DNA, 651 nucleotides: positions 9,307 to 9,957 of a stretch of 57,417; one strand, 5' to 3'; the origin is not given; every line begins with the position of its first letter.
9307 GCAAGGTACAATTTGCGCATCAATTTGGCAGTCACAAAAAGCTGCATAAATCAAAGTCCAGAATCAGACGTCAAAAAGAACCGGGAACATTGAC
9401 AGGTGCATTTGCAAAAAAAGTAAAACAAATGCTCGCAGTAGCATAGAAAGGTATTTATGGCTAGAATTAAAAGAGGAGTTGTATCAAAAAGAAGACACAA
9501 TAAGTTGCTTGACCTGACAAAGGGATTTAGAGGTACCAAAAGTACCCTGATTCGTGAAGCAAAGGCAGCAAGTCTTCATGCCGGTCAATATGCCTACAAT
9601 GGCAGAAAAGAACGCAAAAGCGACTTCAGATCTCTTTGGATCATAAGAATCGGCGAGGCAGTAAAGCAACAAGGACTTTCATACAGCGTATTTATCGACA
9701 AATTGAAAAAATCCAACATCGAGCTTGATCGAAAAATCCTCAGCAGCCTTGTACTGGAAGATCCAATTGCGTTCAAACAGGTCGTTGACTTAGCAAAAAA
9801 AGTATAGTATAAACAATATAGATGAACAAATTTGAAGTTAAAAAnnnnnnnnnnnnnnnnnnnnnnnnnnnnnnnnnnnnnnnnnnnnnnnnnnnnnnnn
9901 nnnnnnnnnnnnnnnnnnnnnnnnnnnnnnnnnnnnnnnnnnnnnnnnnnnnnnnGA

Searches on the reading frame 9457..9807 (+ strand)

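Call 105: search_protein_families(library=pfam, proteins=[window:9457-9807:+], max_evalue=0.001)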
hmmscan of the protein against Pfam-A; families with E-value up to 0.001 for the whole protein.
window:9457-9807:+ (116 aa): 1 family
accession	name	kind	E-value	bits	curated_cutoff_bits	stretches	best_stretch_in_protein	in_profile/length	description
PF00453.23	Ribosomal_L20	-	1.4e-38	131.8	30.8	1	3-108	1-106/107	Ribosomal protein L20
